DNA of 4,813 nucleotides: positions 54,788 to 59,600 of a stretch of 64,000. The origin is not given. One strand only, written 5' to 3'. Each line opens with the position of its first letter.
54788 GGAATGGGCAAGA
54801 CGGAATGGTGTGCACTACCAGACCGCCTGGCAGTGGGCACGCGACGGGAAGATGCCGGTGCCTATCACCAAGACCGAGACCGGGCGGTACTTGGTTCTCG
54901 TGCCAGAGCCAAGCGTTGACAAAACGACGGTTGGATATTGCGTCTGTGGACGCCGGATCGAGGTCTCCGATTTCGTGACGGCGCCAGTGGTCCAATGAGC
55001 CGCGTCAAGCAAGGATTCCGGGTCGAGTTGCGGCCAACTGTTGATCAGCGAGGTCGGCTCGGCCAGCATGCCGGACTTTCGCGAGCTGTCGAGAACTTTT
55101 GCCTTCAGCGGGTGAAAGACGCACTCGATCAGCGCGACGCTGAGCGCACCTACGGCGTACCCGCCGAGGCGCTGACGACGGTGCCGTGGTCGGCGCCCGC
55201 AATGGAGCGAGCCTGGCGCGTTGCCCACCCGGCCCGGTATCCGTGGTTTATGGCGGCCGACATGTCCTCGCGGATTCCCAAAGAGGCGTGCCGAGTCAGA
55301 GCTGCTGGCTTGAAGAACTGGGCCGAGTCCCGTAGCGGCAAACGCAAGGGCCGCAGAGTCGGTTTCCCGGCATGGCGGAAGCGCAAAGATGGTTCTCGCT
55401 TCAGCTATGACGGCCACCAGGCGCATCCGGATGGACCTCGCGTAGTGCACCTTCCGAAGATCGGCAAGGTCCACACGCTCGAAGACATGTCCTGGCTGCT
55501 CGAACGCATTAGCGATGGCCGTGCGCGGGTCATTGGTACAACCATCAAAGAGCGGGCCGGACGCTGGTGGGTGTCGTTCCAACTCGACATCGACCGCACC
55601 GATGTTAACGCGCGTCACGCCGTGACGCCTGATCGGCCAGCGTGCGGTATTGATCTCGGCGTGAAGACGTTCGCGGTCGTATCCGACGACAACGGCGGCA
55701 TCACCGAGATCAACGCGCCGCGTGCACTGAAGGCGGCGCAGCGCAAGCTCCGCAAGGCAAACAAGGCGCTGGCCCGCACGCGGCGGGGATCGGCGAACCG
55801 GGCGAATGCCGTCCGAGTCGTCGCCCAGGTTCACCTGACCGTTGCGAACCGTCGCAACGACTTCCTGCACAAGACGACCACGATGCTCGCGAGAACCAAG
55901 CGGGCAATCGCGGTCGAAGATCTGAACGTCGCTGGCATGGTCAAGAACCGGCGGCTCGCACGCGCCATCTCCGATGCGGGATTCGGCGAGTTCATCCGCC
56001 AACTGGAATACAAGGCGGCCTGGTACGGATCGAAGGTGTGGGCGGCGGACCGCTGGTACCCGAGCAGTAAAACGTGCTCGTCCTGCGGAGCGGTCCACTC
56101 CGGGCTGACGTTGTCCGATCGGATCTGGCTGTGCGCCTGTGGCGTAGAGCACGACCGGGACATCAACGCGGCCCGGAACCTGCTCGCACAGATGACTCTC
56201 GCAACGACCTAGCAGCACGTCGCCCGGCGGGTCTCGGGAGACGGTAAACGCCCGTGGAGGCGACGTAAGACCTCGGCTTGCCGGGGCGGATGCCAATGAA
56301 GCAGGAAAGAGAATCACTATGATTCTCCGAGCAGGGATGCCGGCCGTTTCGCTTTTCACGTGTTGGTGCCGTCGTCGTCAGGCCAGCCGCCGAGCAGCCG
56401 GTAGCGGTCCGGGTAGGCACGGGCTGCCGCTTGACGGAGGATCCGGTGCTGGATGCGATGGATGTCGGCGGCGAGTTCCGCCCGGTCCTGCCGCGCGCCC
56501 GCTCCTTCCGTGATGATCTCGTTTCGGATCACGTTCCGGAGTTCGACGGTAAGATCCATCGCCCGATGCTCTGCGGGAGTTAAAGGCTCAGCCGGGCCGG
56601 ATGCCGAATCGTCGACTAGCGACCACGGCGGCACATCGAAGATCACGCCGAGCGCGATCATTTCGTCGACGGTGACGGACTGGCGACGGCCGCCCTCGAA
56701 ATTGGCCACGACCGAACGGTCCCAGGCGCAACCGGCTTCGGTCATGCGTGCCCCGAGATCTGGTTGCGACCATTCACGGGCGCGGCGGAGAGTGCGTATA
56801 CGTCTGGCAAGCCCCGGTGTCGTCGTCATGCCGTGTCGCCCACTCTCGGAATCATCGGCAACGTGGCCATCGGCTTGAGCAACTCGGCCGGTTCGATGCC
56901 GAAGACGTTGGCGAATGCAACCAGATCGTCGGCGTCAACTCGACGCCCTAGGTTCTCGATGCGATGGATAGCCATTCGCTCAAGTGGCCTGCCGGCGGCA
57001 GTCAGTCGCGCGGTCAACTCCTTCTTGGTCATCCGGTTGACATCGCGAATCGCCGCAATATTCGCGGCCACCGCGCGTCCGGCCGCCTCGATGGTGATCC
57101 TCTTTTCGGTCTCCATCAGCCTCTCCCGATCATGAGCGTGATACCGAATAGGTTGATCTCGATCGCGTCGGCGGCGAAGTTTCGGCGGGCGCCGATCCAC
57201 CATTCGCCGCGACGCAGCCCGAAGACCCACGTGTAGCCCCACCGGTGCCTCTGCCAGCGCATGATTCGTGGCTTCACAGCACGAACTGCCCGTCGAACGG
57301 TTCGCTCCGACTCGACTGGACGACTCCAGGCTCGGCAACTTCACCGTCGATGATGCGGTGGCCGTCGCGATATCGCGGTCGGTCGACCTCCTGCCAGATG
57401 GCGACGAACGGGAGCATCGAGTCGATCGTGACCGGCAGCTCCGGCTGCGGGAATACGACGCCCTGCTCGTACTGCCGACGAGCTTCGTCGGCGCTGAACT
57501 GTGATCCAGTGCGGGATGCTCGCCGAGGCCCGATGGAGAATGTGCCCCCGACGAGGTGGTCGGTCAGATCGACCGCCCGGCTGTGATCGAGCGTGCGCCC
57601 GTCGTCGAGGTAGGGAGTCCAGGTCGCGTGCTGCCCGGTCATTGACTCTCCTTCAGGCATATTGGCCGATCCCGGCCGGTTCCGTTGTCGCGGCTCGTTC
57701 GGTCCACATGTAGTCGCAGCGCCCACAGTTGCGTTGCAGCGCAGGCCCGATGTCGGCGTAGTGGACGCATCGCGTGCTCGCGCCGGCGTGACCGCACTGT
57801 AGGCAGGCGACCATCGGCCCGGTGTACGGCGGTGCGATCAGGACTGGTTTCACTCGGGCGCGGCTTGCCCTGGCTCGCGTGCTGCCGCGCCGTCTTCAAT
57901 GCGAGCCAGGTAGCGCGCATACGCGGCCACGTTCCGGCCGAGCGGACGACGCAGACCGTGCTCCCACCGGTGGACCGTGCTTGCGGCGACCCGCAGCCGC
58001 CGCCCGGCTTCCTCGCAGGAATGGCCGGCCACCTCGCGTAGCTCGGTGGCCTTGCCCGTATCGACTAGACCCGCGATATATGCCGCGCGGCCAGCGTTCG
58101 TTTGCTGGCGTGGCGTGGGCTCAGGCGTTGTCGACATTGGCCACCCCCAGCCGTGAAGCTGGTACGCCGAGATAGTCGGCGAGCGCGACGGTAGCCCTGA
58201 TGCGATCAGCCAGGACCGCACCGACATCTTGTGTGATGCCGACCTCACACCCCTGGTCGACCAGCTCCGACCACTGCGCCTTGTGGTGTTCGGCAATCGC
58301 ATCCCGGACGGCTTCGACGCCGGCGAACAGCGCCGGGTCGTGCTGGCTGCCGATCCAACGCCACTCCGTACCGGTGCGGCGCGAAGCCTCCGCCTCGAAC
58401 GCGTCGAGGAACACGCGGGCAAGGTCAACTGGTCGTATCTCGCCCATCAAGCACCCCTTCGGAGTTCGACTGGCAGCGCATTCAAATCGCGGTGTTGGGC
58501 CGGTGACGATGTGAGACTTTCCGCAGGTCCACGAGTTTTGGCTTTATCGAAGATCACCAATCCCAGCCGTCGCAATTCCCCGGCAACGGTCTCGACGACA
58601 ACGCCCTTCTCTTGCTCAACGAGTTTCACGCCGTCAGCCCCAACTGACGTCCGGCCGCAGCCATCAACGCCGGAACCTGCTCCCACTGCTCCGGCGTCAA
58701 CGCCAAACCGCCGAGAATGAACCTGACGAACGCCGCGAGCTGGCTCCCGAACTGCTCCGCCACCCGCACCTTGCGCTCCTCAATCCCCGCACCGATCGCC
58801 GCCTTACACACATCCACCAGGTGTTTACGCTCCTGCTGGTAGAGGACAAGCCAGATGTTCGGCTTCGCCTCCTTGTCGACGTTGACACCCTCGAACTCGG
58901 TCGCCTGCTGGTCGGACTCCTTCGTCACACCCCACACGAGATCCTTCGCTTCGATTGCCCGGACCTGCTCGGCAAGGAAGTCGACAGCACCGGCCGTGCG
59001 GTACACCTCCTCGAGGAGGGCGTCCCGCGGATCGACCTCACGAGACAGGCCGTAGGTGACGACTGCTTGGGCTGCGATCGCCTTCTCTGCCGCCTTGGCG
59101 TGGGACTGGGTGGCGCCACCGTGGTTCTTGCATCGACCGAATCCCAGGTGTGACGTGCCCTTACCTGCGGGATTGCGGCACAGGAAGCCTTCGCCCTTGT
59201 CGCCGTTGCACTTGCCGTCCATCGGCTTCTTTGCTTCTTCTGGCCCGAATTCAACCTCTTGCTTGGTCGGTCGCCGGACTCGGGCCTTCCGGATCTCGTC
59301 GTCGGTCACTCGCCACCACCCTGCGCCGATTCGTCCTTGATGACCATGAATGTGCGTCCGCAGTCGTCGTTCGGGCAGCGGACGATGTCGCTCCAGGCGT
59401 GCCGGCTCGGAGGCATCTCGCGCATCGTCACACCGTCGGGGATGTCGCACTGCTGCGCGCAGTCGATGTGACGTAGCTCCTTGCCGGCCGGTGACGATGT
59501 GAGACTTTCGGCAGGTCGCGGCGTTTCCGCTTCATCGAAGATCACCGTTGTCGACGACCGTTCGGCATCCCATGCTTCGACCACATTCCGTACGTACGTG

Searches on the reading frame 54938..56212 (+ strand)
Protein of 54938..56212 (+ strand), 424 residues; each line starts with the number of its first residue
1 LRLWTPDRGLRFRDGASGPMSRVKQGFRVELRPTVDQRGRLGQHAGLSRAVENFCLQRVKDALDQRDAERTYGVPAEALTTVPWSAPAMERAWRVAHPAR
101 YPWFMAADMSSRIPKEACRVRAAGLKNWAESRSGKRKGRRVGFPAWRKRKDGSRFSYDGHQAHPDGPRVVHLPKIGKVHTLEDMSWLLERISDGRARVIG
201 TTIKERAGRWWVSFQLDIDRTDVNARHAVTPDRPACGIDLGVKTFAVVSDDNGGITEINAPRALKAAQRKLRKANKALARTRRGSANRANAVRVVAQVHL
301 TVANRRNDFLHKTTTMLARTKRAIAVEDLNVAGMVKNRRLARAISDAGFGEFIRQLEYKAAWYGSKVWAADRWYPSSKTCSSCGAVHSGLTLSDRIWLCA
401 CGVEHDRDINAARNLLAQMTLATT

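Call 32: search_protein_families(library=pfam, proteins=[window:54938-56212:+], max_evalue=0.001)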
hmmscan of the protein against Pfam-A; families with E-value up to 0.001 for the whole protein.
window:54938-56212:+ (424 aa): 3 families
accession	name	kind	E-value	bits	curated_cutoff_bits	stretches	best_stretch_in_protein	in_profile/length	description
PF01385.25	OrfB_IS605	-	8.4e-25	87.8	30.5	1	224-338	7-120/120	Probable transposase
PF07282.18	Cas12f1-like_TNB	-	4.4e-24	84.8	26.3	1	349-415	1-60/60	Cas12f1-like, TNB domain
PF12323.14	HTH_OrfB_IS605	-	1.4e-05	24.9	21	1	20-66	1-45/47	Helix-turn-helix domain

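Call 54: search_protein_families(library=pfam, proteins=[window:54995-56212:+], max_evalue=0.01)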
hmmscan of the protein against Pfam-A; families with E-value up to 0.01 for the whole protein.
window:54995-56212:+ (405 aa): 3 families
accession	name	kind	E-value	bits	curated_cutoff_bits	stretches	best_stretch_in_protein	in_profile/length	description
PF01385.25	OrfB_IS605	-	7.7e-25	87.9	30.5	1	205-319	7-120/120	Probable transposase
PF07282.18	Cas12f1-like_TNB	-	4.1e-24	85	26.3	1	330-396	1-60/60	Cas12f1-like, TNB domain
PF12323.14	HTH_OrfB_IS605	-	1.3e-05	25.1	21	1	1-47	1-45/47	Helix-turn-helix domain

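Call 55: search_protein_families(library=ncbifam, proteins=[window:54995-56212:+], max_evalue=0.01)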
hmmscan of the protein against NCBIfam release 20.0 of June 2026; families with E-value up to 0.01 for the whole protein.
window:54995-56212:+ (405 aa): 6 families
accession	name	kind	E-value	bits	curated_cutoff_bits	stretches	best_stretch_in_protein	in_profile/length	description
NF038280.1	IS607_TnpB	exception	7.1e-97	325.1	350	1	6-401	4-393/431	IS607 family element RNA-guided endonuclease TnpB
NF040570.1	guided_TnpB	subfamily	1.1e-73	248.8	100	1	9-398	2-388/389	RNA-guided endonuclease TnpB family protein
NF038281.1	IS200_TnpB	exception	1e-65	222.2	425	1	6-399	2-358/360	IS200/IS605 family element RNA-guided endonuclease TnpB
NF038192.1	V_cas_c2c8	exception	8.4e-16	58.1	350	1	143-317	201-384/457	type V CRISPR-associated protein C2c8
TIGR01766.2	TIGR01766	domain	1.2e-13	51.3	32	1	285-357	3-82/82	IS200/IS605 family accessory protein TnpB-related protein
NF049972.1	CRISPR_Cas12f2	exception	2.4e-08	33.2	450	1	216-399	328-517/524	type V CRISPR-associated effector Cas12f2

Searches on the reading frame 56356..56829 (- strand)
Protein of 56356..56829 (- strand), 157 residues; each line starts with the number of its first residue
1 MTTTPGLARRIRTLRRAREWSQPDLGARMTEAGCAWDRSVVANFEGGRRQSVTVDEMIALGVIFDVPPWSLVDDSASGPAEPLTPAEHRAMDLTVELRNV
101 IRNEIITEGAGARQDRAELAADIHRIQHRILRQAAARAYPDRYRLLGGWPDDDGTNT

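Call 56: search_protein_families(library=phrogs, proteins=[window:56356-56829:-], max_evalue=0.0001)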
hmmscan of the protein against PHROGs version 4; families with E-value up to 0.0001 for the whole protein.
window:56356-56829:- (157 aa): 1 family
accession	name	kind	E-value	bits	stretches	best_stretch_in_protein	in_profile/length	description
phrog_5823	-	transcription regulation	5.4e-06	26.8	1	5-126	5-119/404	transcriptional regulator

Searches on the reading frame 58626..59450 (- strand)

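Call 32: search_protein_families(library=pfam, proteins=[window:58626-59450:-], max_evalue=0.001)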
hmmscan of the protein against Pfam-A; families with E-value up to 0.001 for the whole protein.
window:58626-59450:- (274 aa): 0 families

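Call 53: search_protein_families(library=phrogs, proteins=[window:58626-59450:-], max_evalue=0.00001)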
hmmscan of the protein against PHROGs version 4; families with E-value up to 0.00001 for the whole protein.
window:58626-59450:- (274 aa): 1 family
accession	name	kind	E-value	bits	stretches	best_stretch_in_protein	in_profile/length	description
phrog_3678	-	unknown function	2.6e-37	129.7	1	75-264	7-205/213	-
